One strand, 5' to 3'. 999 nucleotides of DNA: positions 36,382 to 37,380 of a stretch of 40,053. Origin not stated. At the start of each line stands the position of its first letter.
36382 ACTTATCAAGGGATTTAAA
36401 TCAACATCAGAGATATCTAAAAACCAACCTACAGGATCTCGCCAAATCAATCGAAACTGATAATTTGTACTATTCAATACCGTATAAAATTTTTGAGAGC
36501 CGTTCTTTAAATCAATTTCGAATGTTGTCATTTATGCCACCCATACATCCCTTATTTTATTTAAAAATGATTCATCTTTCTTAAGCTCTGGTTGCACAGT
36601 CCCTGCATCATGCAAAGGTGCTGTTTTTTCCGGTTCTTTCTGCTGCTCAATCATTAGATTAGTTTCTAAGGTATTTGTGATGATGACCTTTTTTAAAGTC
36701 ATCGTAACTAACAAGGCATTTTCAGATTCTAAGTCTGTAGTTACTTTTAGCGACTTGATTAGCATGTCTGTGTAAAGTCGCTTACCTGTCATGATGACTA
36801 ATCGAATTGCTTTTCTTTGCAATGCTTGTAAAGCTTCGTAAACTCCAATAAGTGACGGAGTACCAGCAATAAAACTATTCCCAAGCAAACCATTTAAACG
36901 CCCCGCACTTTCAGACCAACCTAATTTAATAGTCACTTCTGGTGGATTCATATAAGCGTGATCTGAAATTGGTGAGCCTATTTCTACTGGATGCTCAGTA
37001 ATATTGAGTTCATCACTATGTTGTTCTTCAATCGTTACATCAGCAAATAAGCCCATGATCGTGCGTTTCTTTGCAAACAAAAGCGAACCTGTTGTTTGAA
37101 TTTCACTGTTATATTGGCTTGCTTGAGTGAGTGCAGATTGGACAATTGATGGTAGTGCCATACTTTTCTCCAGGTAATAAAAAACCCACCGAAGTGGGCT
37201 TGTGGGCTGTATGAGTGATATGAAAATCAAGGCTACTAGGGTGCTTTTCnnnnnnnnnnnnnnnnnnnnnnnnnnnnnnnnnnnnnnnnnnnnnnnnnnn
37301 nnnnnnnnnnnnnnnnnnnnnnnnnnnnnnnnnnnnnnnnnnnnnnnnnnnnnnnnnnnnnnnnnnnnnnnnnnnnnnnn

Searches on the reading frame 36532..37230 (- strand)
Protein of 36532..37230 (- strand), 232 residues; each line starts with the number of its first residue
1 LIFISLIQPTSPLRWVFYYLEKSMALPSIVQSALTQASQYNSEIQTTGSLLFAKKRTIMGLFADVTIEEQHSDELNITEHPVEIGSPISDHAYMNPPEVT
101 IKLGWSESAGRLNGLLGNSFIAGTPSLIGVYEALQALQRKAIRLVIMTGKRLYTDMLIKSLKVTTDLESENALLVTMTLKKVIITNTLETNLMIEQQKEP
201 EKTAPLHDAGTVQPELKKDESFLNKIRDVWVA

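Call 6: search_protein_families(library=pfam, max_evalue=1, proteins=[window:36532-37230:-])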
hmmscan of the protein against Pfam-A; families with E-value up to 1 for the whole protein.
window:36532-37230:- (232 aa): 1 family
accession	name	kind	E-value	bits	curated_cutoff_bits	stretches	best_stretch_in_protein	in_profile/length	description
PF21821.3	Dit_like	-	9.9e-32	110.2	24.2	1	64-191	2-125/127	Dit-like phage tail protein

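Call 9: search_protein_families(library=phrogs, max_evalue=0.01, proteins=[window:36532-37230:-])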
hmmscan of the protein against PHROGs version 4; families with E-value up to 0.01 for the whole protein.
window:36532-37230:- (232 aa): 4 families
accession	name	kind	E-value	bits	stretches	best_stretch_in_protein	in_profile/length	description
phrog_817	-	tail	4.9e-49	167.5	1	49-220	6-186/200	tail fiber protein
phrog_1517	-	lysis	1.9e-13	51.6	1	64-203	17-149/202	endolysin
phrog_32837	-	unknown function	1.5e-07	32.2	1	50-109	7-76/102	-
phrog_37482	-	unknown function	3.9e-05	24.4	1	64-188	10-114/198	-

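Call 34: find_related_loci(query=window:36532-37161:-, collection=viral_contigs, flank=6000)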
Query window:36532-37161:- (209 aa) in viral_contigs; peptide patterns used: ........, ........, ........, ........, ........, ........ (x = any residue, [..] = any of these).
66 stretches matched a pattern; 48 encode a relative of the query (tblastn E <= 1e-3); 48 distinct loci.
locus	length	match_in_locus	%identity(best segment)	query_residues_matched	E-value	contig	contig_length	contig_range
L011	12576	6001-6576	85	1-192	2e-109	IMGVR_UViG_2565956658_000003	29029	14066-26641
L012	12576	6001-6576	85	1-192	3e-108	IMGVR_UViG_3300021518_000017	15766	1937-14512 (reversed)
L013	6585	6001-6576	85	1-192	3e-108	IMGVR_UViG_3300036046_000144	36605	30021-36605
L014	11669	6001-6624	82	1-208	1e-106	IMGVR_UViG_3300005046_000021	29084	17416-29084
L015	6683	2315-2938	81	1-208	2e-105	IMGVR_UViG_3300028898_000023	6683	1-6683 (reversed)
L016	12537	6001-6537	63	22-203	5e-71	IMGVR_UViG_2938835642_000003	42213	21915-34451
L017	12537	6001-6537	63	22-203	1e-70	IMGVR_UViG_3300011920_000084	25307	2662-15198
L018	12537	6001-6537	63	22-203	1e-70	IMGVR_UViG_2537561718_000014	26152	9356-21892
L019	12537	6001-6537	63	22-203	5e-70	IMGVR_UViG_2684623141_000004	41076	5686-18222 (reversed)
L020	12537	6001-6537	63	22-203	4e-70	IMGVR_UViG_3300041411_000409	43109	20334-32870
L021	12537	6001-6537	63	22-203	5e-70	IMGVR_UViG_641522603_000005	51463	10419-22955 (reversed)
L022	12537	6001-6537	63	22-203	1e-69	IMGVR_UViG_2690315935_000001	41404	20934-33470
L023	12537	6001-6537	62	22-203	2e-69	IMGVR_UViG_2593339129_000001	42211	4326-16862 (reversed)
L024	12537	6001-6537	62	22-203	3e-69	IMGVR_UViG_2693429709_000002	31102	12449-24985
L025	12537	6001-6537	62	22-203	3e-69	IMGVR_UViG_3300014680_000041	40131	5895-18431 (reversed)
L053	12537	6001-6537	61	22-203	6e-67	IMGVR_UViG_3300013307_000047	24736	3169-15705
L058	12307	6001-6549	46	1-203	2e-51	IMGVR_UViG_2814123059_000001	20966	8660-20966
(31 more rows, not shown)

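Call 45: search_protein_families(library=pfam, max_evalue=0.1, proteins=[L022:2959-5049:+, L011:2157-4271:+, L018:2803-4857:+, L024:3146-5272:+, L053:3034-5142:+, L058:2682-4922:+, L022:5402-5851:-, L018:4866-5252:+, L018:5261-5938:+])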
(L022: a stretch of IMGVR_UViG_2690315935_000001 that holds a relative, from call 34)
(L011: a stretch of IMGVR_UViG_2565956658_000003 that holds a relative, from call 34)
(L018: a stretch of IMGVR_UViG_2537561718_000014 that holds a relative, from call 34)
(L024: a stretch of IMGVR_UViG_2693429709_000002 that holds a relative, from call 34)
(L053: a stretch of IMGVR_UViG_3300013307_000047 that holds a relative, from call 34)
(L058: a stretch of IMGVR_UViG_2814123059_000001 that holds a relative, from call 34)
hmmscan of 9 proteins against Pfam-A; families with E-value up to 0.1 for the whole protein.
L022:2959-5049:+ (696 aa): 3 families
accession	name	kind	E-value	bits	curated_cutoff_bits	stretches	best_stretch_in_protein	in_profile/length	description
PF10145.14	PhageMin_Tail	-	0.00016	22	33.2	1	44-181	58-199/201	Phage-related minor tail protein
PF20572.3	DUF6781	-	0.019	15.3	27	0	370-435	111-176/213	Family of unknown function (DUF6781)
PF07959.18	Fucose_pyrophosphorylase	-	0.039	13.3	34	1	58-117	143-202/418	Fucose pyrophosphorylase domain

L011:2157-4271:+ (704 aa): 3 families
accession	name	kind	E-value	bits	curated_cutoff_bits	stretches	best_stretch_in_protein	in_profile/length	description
PF10145.14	PhageMin_Tail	-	8.6e-06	26.2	33.2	1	34-158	73-198/201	Phage-related minor tail protein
PF08824.15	Serine_rich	-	0.039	14.3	26.9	0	339-406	35-102/157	Serine rich protein interaction domain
PF06947.17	DUF1290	-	0.087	13.4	24.4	0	262-317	14-70/86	Protein of unknown function (DUF1290)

L018:2803-4857:+ (684 aa): 2 families
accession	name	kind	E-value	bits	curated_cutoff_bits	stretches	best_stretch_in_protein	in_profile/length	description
PF10145.14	PhageMin_Tail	-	0.00014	22.3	33.2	1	44-181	58-199/201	Phage-related minor tail protein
PF07959.18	Fucose_pyrophosphorylase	-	0.025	13.9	34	1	58-117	143-202/418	Fucose pyrophosphorylase domain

L024:3146-5272:+ (708 aa): 4 families
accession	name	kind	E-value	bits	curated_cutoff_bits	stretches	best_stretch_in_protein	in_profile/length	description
PF07486.17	Hydrolase_2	-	1.2e-05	26.3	27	1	476-573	10-79/100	Cell Wall Hydrolase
PF10145.14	PhageMin_Tail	-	0.00035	20.9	33.2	1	47-181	61-199/201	Phage-related minor tail protein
PF13744.12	HTH_37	-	0.011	16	27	0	151-196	12-56/80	Helix-turn-helix domain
PF07959.18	Fucose_pyrophosphorylase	-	0.053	12.9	34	1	62-117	147-202/418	Fucose pyrophosphorylase domain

L053:3034-5142:+ (702 aa): 3 families
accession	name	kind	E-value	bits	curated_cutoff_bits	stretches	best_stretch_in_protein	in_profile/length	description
PF07486.17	Hydrolase_2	-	1.7e-08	35.4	27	1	478-581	9-91/100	Cell Wall Hydrolase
PF10145.14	PhageMin_Tail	-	0.00046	20.5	33.2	1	77-184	84-199/201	Phage-related minor tail protein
PF07959.18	Fucose_pyrophosphorylase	-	0.063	12.6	34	0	65-120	147-202/418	Fucose pyrophosphorylase domain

L058:2682-4922:+ (746 aa): 2 families
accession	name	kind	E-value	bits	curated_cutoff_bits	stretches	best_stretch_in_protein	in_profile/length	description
PF10145.14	PhageMin_Tail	-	5e-07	30.2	33.2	1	38-160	76-199/201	Phage-related minor tail protein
PF01464.25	SLT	-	0.00099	19.1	21.3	1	491-617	1-108/117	Transglycosylase SLT domain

L022:5402-5851:- (149 aa): 15 families
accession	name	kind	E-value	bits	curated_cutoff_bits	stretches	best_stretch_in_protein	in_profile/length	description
PF23451.1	Zn_ribbon_PaaD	-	1.1e-05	25.5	27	1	8-40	16-49/53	PaaD zinc beta ribbon domain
PF11027.13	DUF2615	-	0.0021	18.6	23.4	1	28-100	27-97/104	Protein of unknown function (DUF2615)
PF09723.15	Zn_ribbon_8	-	0.003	18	34.4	0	30-43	5-18/41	Zinc ribbon domain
PF10080.14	FtrD-like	-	0.0039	17.7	26.3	1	8-58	36-78/101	Membrane iron-sulfur containing protein FtrD-like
PF05129.18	Zn_ribbon_Elf1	-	0.014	15.9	29.8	1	9-43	25-59/79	Transcription elongation factor Elf1 like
PF08271.17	Zn_Ribbon_TF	-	0.014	15.4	29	0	31-43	1-13/43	TFIIB zinc-binding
PF02701.20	Zn_ribbon_Dof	-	0.016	15.8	26.6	1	8-38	5-36/59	Dof domain, zinc finger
PF22251.1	PFF1_TM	-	0.016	15.2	32.3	1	48-145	89-187/300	Vacuolar membrane protease, transmembrane domain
PF07975.18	C1_4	-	0.023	15.4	28.9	1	9-45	2-40/55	TFIIH C1-like domain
PF25208.1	DUF7838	-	0.025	14.9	28.5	1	1-40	1-43/55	Domain of unknown function (DUF7838)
PF13248.11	Zn_ribbon_3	-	0.025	14.5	27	0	28-38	14-24/26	zinc-ribbon domain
PF12760.12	Zn_ribbon_IS1595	-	0.04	14.3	25.4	1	6-38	18-45/46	Transposase zinc-ribbon domain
PF12716.12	Apq12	-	0.044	14.2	25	1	54-75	32-53/54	Nuclear pore assembly and biogenesis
PF05434.16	Tmemb_9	-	0.058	13.7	28.6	0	52-111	48-107/145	TMEM9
PF14354.12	Lar_restr_allev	-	0.088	13.5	28.6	0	9-42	6-37/58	Restriction alleviation protein Lar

L018:4866-5252:+ (128 aa): 0 families

L018:5261-5938:+ (225 aa): 3 families
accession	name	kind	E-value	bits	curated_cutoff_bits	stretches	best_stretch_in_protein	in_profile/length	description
PF03997.17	VPS28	-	0.0016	18.7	24.5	1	164-206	20-66/188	VPS28 protein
PF12869.13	tRNA_anti-like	-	0.013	15.5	23.5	1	53-108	41-95/146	tRNA_anti-like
PF09577.15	Spore_YpjB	-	0.044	14.1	24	1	163-214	112-163/230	Sporulation protein YpjB (SpoYpjB)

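Call 59: search_dna_similar(query=window:36532-37161:-, collection=phages, mode=protein, max_rows=25)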
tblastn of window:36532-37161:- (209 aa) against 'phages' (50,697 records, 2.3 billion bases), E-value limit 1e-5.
Records with a match: 68; places in all: 68; records where one place covers at least 80% of the query: 26.
Best place of each record, by identity: 60-80% 4; <60% 64.
By first word of the organism name: Rhizobium 16; Klebsiella 11; Acinetobacter 6; Burkholderia 6; Escherichia 4; Salmonella 2; Hafnia 2; Caudoviricetes 2; Psychrobacter 2; Agathobaculum 2; and 13 more.
By host as written in the record: - 7; Rhizobium etli GR56 5; Klebsiella pneumoniae 4; Escherichia coli 4; Acinetobacter baumannii 2; Burkholderia gladioli 2; Salmonella enterica subsp. diarizonae 519/03 IIIb 2; Burkholderia sp. 2; and 33 more.
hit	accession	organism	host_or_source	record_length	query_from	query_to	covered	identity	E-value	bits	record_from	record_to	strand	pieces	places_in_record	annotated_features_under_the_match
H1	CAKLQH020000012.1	Acinetobacter phage MD-2021a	not known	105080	1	203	97%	57.1%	2e-65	223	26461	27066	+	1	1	bacteriophage protein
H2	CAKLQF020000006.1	Acinetobacter phage MD-2021a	not known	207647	1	203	97%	57.1%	2e-65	223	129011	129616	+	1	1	bacteriophage protein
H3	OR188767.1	Acinetobacter phage BUCTT20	Acinetobacter baumannii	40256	22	203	87%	62.8%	4e-65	222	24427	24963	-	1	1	hypothetical protein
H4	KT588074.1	Acinetobacter phage Ab105-1phi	Acinetobacter baumannii Ab105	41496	22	203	87%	62.8%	4e-65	222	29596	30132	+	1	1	hypothetical protein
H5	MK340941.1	Acinetobacter phage AbTJ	Acinetobacter baumannii MDR-TJ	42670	22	203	87%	62.8%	4e-65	222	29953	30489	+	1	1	hypothetical protein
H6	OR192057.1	Acinetobacter phage A785.1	Acinetobacter baumannii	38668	22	203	87%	62.3%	2e-64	220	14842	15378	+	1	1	hypothetical protein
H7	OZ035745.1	Wanchaivirus PDP110P2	-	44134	26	203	85%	39.3%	2e-28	117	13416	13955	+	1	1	record has no annotation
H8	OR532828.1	Klebsiella phage RCIP0034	Klebsiella pneumoniae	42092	26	203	85%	39.3%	2e-28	117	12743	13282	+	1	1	hypothetical protein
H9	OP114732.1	Klebsiella phage GZ7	Klebsiella pneumoniae THR60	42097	26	203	85%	39.3%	2e-28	117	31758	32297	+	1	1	hypothetical protein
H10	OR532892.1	Klebsiella phage RCIP0098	Klebsiella pneumoniae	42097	26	203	85%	39.3%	2e-28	117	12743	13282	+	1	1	hypothetical protein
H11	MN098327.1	Klebsiella phage Mulock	Klebsiella pneumoniae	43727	26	203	85%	39.3%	2e-28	117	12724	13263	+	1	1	hypothetical protein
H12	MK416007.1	Klebsiella phage ST405-OXA48phi1.2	Klebsiella pneumoniae ST405-OXA48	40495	14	203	91%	35.8%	2e-24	105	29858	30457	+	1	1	hypothetical protein (x2)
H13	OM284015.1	Elizabethkingia phage EKP1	Elizabethkingia anophelis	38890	26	191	79%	40.6%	5e-28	115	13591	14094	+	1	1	hypothetical protein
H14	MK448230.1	Klebsiella phage ST16-OXA48phi5.2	Klebsiella pneumoniae ST16-OXA48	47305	14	203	91%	35.3%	5e-24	104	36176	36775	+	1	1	hypothetical protein (x2)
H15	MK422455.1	Klebsiella phage ST340-VIM1phi10.1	Klebsiella pneumoniae ST340-VIM1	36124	14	203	91%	35.3%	9e-24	103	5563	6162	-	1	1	hypothetical protein | lytic transglycosylase domain-containing protein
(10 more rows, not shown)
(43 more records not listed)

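Call 61: get_annotated_region(hit=H4, flank=4500)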
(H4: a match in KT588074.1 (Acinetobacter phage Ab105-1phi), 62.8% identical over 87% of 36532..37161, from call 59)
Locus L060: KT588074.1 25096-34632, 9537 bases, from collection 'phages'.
description: Acinetobacter phage Ab105-1phi, complete genome.
organism: Acinetobacter phage Ab105-1phi (NCBI taxid 1718840)
taxonomy: Viruses; Duplodnaviria; Heunggongvirae; Uroviricota; Caudoviricetes
host: Acinetobacter baumannii Ab105; source: -; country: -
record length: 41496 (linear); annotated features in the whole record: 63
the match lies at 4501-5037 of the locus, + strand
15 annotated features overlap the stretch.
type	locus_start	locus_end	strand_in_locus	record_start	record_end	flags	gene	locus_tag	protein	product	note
CDS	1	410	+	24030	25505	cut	-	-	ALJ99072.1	hypothetical protein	hypothetical protein [Aggregatibacter phage S1249] YP_003344796.1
CDS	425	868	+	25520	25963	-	-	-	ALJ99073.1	hypothetical protein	FIG00643583: hypothetical protein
CDS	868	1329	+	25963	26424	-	-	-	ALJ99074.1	hypothetical protein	putative bacteriophage protein STY1060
CDS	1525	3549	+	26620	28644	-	-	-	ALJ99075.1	hypothetical protein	lysozyme like domain [Acinetobacter bacteriophage AP22] YP_006383794.1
CDS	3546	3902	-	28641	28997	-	-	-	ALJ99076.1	hypothetical protein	-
CDS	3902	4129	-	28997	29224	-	-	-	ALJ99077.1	hypothetical protein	-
CDS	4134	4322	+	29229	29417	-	-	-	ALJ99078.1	hypothetical protein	-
CDS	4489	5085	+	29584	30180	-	-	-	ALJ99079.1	hypothetical protein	hypothetical protein [Psychrobacter phage pOW20-A] YP_007673371.1; FIG00643583: hypothetical protein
CDS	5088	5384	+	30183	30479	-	-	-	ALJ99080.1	hypothetical protein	hypothetical protein [Psychrobacter phage pOW20-A] YP_007673372.1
CDS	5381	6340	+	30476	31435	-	-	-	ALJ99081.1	hypothetical protein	hypothetical protein [Aggregatibacter phage S1249] YP_003344789.1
CDS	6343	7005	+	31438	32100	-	-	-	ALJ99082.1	hypothetical protein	hypothetical protein [Psychrobacter phage pOW20-A] YP_007673374.1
CDS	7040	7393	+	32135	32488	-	-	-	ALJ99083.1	hypothetical protein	Riboflavin synthase beta-chain [Edwardsiella phage PEi2] YP_008060444.1; FIG00643583: hypothetical protein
CDS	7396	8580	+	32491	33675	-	-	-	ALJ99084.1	hypothetical protein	hypothetical protein [Psychrobacter phage pOW20-A] YP_007673378.1; FIG00643583: hypothetical protein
CDS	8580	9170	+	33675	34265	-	-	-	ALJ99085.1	hypothetical protein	hypothetical protein [Psychrobacter phage pOW20-A] YP_007673379.1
CDS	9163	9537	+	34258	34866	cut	-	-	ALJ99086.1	tail fiber protein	hypothetical protein [Psychrobacter phage pOW20-A] YP_007673380.1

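Call 62: get_annotated_region(hit=H1, flank=5000)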
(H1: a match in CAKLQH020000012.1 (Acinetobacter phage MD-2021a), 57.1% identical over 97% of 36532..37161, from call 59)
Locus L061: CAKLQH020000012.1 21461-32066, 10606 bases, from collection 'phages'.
description: Acinetobacter phage MD-2021a strain 5899STDY8049191 genome assembly, contig: ERS3583567SCcontig000012, whole genome shotgun sequence.
organism: Acinetobacter phage MD-2021a (NCBI taxid 2899278)
taxonomy: Viruses; Duplodnaviria; Heunggongvirae; Uroviricota; Caudoviricetes
host: -; source: not known; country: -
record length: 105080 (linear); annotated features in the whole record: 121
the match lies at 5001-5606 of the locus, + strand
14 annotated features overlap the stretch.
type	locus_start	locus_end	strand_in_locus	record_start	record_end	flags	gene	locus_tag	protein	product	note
CDS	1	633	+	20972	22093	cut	-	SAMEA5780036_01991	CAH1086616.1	Protein of uncharacterised function (DUF3383)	-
CDS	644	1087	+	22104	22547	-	-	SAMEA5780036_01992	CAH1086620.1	putative phage related protein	-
CDS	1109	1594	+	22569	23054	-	-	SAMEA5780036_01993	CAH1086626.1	putative phage related protein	-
CDS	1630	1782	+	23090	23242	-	-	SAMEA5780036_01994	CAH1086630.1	Uncharacterised protein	-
CDS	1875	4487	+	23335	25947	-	-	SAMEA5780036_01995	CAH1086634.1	putative lytic transglycosylase, catalytic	-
CDS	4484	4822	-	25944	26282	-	-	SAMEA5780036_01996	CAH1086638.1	Uncharacterised protein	-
CDS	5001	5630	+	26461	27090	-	-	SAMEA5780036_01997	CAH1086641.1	bacteriophage protein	-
CDS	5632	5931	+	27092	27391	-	-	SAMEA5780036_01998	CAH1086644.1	bacteriophage protein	-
CDS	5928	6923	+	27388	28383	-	-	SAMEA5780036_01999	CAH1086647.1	putative phage related protein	-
CDS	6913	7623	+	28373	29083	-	-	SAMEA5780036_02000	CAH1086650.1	putative phage related protein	-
CDS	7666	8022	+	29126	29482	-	-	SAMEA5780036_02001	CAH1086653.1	putative phage related protein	-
CDS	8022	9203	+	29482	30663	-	-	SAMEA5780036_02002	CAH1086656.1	putative phage related protein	-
CDS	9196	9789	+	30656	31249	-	-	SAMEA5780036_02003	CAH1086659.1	putative phage related protein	-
CDS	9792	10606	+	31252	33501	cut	-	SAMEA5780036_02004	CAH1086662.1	phage tail fiber protein H (GpH)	-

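Call 63: search_protein_families(library=pfam, max_evalue=0.01, proteins=[L061:4484-4822:-, L061:1875-4487:+, L060:3546-3902:-, L060:1525-3549:+, L053:5132-5482:-, L022:5046-5402:-, L011:4268-4627:-, L014:4312-4797:-, L014:3929-4303:+, L024:5281-5925:+])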
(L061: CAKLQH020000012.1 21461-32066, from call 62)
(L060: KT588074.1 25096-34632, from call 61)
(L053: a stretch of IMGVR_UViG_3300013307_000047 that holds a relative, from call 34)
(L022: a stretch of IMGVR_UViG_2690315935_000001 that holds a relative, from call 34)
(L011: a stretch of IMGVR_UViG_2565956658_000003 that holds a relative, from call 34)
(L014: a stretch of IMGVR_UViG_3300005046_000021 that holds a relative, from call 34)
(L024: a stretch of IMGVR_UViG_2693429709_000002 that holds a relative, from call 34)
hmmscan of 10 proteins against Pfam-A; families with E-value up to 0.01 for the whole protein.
L061:4484-4822:- (112 aa): 0 families

L061:1875-4487:+ (870 aa): 2 families
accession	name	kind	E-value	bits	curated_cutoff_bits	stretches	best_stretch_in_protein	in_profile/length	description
PF18013.6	Phage_lysozyme2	-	1.5e-11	45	28.2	1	604-739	2-122/140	Phage tail lysozyme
PF10145.14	PhageMin_Tail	-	0.00064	20.1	33.2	1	27-160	62-199/201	Phage-related minor tail protein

L060:3546-3902:- (118 aa): 1 family
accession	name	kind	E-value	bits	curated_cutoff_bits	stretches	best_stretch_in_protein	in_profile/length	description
PF07007.17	LprI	-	1.2e-09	38.9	22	1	45-111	34-106/106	Lysozyme inhibitor LprI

L060:1525-3549:+ (674 aa): 1 family
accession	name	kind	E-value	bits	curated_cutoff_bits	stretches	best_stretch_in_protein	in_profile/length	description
PF10145.14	PhageMin_Tail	-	0.00036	20.9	33.2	1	22-159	58-199/201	Phage-related minor tail protein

L053:5132-5482:- (116 aa): 2 families
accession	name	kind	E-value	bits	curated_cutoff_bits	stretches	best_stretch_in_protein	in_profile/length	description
PF07007.17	LprI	-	5e-12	46.6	22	1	21-110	1-106/106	Lysozyme inhibitor LprI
PF00715.22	IL2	-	0.0053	17.2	26.2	1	24-76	63-115/145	Interleukin 2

L022:5046-5402:- (118 aa): 1 family
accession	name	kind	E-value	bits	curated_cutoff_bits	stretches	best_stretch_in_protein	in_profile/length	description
PF07007.17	LprI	-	6.4e-08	33.4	22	1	45-111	27-106/106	Lysozyme inhibitor LprI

L011:4268-4627:- (119 aa): 1 family
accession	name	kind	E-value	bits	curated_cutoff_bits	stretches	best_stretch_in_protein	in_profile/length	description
PF07007.17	LprI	-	7.3e-10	39.6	22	1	37-112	25-106/106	Lysozyme inhibitor LprI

L014:4312-4797:- (161 aa): 0 families

L014:3929-4303:+ (124 aa): 0 families

L024:5281-5925:+ (214 aa): 0 families

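Call 80: search_protein_families(library=ncbifam, max_evalue=0.01, proteins=[L061:4484-4822:-, L022:5046-5402:-, L022:5402-5851:-, L018:4866-5252:+])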
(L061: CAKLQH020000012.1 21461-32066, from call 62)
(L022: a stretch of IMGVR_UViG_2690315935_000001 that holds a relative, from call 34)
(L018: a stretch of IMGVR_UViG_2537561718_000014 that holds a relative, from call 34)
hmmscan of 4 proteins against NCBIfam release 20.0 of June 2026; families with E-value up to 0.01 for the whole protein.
L061:4484-4822:- (112 aa): 0 families

L022:5046-5402:- (118 aa): 1 family
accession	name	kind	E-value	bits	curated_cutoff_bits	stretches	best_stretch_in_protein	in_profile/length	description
NF041434.1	UmoC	subfamily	0.0025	17.9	120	1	31-111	17-105/105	UmoC family flagellar biogenesis regulator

L022:5402-5851:- (149 aa): 7 families
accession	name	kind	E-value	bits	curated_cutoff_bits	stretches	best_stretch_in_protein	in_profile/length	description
NF033598.2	elast_bind_EbpS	equivalog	0.00013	21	300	1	44-138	295-384/498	elastin-binding protein EbpS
TIGR03655.1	anti_R_Lar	subfamily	0.00078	19.7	39.6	1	9-45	4-43/55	Lar family restriction alleviation protein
NF042931.1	SAG1386_EF1546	equivalog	0.00094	19.3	80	1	60-136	37-109/158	SAG1386/EF1546 family surface-associated protein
NF011149.0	PRK14559.1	equivalog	0.001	17.9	374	1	8-142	3-119/642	serine/threonine phosphatase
NF041869.1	paae_haloarch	equivalog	0.0016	18.6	100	1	8-41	19-53/56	1,2-phenylacetyl-CoA epoxidase subunit PaaE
NF047912.1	ECs_2282_CxxC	subfamily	0.0022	17.9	37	1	9-41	5-38/60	ECs_2282 family putative zinc-binding protein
NF050000.1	IS1_IS1595_Zn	domain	0.0027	18.2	28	0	9-41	1-32/34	IS1/IS1595 family N-terminal zinc-binding domain-containing protein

L018:4866-5252:+ (128 aa): 0 families

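Call 81: search_protein_families(library=padloc, max_evalue=0.01, proteins=[L061:4484-4822:-, L022:5046-5402:-, L022:5402-5851:-, L018:4866-5252:+])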
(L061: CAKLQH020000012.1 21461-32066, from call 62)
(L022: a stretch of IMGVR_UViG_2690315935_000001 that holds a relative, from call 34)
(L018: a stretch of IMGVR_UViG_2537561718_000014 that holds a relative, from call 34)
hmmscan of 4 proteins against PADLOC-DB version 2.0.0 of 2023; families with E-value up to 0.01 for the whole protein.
L061:4484-4822:- (112 aa): 0 families

L022:5046-5402:- (118 aa): 0 families

L022:5402-5851:- (149 aa): 0 families

L018:4866-5252:+ (128 aa): 0 families

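Call 88: find_related_loci(query=L022:5046-5402:-, collection=viral_contigs, flank=3000)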
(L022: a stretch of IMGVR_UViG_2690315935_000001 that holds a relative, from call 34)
Query L022:5046-5402:- (118 aa) in viral_contigs; peptide patterns used: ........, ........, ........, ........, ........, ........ (x = any residue, [..] = any of these).
80 stretches matched a pattern; 21 encode a relative of the query (tblastn E <= 1e-3); 21 distinct loci.
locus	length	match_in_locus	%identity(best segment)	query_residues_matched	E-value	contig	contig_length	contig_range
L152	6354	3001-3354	100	1-118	2e-77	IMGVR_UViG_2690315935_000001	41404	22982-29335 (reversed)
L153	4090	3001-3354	99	1-118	9e-77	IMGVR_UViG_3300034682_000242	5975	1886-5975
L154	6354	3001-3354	98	1-118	2e-76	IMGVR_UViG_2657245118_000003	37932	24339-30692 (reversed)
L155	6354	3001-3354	100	1-118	2e-77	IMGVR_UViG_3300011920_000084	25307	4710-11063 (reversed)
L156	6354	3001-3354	81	1-118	6e-67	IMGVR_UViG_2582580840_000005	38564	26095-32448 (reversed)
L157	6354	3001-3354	81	1-118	6e-67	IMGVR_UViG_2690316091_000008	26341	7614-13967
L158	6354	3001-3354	81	1-118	6e-67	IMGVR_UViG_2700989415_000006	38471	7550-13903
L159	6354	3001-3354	74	1-118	1e-58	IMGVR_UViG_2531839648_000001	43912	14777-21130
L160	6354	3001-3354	71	1-118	1e-56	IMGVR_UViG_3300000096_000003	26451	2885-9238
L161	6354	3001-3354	78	1-118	3e-55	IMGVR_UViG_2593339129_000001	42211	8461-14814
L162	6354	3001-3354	78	1-118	3e-55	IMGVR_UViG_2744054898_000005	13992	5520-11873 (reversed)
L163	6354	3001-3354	78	1-118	3e-55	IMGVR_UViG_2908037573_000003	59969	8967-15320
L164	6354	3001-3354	78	1-118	3e-55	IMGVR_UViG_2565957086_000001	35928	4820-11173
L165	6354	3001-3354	78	1-118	3e-55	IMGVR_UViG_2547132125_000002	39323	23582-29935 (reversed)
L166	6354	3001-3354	78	1-118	3e-55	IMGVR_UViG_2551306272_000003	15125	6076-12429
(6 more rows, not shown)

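Call 89: find_related_loci(query=L053:5132-5482:-, collection=viral_contigs, flank=3000)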
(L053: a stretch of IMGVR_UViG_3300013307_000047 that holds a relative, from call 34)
Query L053:5132-5482:- (116 aa) in viral_contigs; peptide patterns used: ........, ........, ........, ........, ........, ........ (x = any residue, [..] = any of these).
72 stretches matched a pattern; 13 encode a relative of the query (tblastn E <= 1e-3); 13 distinct loci.
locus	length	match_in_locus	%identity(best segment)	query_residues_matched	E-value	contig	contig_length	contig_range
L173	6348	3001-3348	100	1-116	4e-76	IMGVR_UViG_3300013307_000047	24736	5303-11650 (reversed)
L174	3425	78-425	90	1-116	9e-70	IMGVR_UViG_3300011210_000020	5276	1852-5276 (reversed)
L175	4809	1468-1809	91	1-114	6e-69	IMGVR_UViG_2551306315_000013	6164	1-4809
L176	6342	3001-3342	91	1-114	6e-69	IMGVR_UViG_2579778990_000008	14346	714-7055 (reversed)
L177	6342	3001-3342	91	1-114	6e-69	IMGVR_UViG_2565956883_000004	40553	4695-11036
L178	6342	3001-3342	91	1-114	6e-69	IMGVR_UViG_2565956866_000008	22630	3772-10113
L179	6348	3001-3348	88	1-116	9e-68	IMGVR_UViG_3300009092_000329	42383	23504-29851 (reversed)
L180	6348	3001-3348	67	1-116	2e-51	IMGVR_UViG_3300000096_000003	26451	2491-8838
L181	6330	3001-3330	64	1-112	3e-45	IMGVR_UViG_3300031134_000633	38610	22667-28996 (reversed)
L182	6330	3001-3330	62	1-116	2e-43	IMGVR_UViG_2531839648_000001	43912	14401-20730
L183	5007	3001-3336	61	1-114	3e-43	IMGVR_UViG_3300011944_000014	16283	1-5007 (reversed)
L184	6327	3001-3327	54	1-115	2e-35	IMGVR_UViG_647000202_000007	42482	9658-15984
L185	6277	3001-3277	48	13-100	2e-15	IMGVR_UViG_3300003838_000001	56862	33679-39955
